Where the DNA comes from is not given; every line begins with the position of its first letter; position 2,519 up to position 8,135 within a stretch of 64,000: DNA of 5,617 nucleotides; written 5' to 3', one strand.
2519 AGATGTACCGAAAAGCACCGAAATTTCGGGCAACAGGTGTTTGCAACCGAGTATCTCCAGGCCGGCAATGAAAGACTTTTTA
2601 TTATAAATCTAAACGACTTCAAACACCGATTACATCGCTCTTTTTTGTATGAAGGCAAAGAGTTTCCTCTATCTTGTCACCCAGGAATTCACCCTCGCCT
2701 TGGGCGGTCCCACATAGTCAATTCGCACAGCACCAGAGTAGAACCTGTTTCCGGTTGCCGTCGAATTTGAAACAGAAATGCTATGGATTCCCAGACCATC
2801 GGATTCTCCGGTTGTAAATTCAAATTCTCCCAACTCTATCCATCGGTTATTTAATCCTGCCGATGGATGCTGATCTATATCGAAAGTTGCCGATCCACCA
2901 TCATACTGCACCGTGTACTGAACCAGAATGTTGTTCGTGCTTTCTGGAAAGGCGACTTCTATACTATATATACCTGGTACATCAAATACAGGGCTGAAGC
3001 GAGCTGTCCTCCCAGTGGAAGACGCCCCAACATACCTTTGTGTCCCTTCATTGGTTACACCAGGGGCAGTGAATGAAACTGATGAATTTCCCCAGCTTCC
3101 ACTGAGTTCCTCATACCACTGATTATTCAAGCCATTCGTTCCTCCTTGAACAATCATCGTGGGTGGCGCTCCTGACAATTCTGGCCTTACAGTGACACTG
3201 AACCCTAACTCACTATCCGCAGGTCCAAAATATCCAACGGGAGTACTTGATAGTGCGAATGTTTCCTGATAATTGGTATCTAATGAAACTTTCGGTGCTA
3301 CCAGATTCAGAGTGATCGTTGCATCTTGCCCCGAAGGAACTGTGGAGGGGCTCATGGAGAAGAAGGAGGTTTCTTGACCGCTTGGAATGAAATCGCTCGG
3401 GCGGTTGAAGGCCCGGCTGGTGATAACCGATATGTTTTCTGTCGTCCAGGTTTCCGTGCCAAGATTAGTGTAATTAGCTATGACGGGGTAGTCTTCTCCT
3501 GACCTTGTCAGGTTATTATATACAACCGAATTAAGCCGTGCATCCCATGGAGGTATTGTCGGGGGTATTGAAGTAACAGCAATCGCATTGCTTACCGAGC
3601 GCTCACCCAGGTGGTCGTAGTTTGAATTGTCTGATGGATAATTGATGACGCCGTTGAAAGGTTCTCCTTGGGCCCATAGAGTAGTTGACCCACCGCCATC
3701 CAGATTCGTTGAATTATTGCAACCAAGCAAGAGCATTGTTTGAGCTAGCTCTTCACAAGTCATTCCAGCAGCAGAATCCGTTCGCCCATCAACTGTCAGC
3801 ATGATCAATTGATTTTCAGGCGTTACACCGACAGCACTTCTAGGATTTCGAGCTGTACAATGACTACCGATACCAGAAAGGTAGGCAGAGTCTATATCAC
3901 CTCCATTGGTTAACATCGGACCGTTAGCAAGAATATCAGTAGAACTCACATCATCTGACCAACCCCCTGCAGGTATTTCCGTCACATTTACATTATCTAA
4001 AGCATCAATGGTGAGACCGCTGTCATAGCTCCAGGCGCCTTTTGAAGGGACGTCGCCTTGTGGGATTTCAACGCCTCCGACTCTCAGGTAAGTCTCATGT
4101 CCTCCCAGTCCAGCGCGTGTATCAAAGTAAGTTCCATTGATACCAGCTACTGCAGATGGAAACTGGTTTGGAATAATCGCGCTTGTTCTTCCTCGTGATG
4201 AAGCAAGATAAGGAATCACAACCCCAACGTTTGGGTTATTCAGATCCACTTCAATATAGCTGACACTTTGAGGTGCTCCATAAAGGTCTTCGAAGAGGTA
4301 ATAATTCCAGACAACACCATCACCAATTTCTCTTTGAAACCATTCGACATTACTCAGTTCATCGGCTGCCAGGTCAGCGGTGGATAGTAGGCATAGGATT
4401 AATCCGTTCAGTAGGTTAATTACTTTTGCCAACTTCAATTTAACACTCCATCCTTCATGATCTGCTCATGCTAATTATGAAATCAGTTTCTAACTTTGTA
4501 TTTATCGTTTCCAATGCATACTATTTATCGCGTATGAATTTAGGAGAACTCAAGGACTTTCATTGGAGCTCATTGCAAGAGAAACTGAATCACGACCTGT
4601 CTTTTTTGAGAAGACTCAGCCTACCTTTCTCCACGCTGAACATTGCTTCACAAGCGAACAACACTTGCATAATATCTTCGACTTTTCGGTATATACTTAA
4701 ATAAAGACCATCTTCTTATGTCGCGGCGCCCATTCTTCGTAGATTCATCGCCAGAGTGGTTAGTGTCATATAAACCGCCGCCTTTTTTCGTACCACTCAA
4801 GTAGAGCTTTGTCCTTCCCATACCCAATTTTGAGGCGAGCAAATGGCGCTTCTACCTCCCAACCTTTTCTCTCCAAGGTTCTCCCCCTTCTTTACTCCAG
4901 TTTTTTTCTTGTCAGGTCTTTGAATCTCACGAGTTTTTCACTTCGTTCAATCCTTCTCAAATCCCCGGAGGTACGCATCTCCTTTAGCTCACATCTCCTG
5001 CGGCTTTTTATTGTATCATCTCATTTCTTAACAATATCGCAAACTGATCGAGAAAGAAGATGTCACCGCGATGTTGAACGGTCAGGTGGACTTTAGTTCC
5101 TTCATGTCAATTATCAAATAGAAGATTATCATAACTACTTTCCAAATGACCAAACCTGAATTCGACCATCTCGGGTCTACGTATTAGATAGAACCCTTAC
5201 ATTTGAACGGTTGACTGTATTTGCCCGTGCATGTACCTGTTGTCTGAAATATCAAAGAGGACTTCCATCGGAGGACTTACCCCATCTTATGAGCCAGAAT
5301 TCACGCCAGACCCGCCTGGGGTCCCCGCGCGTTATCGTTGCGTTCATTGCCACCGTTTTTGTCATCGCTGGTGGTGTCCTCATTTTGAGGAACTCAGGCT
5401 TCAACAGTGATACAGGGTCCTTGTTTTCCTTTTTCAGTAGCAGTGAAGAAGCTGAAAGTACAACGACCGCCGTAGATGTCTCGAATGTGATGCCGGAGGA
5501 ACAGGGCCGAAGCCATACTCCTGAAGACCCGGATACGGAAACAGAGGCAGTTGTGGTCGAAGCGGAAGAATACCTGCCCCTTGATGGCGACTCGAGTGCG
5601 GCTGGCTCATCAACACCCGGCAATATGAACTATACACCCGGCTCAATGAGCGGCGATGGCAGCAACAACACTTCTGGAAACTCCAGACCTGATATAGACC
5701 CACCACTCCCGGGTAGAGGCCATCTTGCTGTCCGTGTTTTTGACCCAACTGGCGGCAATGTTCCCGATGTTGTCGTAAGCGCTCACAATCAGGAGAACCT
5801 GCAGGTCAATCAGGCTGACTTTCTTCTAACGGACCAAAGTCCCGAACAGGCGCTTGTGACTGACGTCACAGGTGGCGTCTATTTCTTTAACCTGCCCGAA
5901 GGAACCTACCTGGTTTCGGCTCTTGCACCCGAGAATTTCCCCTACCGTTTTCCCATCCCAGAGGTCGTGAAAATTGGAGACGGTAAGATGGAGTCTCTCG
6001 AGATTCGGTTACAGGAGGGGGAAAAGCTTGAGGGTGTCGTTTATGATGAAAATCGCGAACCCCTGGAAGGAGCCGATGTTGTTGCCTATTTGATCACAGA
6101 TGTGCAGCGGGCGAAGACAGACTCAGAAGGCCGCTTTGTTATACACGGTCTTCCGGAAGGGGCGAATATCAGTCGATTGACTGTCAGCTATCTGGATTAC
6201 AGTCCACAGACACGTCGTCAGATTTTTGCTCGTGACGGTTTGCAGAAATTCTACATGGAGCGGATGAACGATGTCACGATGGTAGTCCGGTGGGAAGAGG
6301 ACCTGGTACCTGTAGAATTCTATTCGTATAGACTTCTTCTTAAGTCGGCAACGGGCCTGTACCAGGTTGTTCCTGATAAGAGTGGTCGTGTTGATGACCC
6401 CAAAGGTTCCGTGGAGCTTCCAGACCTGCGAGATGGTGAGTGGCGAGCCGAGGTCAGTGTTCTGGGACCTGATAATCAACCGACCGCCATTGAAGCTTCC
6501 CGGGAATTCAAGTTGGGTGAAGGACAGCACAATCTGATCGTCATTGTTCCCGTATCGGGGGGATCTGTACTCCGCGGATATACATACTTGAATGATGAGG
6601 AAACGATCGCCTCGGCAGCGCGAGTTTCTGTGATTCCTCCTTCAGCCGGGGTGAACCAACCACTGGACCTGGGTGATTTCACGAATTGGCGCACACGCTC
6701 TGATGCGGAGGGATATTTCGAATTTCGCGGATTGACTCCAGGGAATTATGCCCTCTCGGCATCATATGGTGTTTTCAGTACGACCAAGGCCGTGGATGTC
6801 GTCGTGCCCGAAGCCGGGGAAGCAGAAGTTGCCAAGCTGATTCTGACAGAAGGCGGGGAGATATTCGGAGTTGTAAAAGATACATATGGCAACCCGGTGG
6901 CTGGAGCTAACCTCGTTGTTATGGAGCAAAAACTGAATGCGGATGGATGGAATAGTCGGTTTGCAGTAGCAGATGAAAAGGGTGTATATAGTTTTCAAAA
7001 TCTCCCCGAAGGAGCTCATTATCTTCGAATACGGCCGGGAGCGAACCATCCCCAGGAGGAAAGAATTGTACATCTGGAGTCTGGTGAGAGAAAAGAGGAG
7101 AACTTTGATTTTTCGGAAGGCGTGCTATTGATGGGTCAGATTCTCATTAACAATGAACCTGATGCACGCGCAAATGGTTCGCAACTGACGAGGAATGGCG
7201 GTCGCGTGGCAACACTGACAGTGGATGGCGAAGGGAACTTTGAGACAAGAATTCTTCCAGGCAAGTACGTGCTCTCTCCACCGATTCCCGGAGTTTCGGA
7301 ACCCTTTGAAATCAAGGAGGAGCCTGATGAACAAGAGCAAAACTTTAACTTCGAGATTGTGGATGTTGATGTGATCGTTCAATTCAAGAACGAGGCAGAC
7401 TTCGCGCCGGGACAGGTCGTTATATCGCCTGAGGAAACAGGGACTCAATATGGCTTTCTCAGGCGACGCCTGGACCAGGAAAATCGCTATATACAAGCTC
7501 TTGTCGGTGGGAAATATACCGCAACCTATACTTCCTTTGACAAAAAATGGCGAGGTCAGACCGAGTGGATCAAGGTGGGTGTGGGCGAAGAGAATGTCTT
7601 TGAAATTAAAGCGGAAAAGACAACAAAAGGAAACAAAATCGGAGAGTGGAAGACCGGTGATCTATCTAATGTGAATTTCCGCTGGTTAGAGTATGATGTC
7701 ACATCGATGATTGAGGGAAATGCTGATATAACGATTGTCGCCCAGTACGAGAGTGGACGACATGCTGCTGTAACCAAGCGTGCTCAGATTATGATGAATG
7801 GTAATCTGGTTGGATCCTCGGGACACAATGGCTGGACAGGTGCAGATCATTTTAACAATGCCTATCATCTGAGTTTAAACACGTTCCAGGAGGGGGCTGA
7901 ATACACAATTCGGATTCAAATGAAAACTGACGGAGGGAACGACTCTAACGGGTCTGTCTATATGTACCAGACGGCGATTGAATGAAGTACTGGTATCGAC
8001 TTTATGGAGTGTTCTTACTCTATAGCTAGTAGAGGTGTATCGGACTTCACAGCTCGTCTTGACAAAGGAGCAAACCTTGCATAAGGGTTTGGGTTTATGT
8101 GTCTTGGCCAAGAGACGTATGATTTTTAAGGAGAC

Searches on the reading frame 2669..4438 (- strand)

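Call 109: search_protein_families(library=pfam, proteins=[window:2669-4438:-], max_evalue=0.00001)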
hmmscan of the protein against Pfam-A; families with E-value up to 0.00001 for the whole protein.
window:2669-4438:- (589 aa): 2 families
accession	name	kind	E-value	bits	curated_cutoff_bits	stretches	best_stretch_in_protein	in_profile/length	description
PF09992.14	NAGPA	-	2e-31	109.9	25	1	96-289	3-169/169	Phosphodiester glycosidase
PF25275.1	Golvesin_C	-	8.5e-15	55.4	31.6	1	444-573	12-130/132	Golvesin C-terminal domain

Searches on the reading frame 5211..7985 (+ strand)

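Call 109: search_protein_families(library=pfam, proteins=[window:5211-7985:+], max_evalue=0.00001)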
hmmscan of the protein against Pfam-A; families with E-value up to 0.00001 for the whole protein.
window:5211-7985:+ (924 aa): 6 families
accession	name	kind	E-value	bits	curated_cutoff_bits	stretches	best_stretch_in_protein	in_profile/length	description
PF13620.12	CarboxypepD_reg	-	2.5e-39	133.9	32.3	3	273-343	2-72/82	Carboxypeptidase regulatory-like domain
PF13715.12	CarbopepD_reg_2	-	8e-20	71.1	32.2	1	274-348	2-73/88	CarboxypepD_reg-like domain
PF17802.7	SpaA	-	3.1e-12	46.9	23.1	0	196-235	13-56/91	Prealbumin-like fold domain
PF17210.9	SdrD_B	-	1.8e-10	41.4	29.7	0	494-518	41-65/112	SdrD B-like domain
PF23193.1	NOMO_3rd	-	2.5e-07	31.2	27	0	490-526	57-91/120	NOMO third transthyretin-like domain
PF09430.16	EMC7_beta-sandw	-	2.7e-07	31.2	26.6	0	289-332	9-54/122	ER membrane protein complex subunit 7, beta-sandwich domain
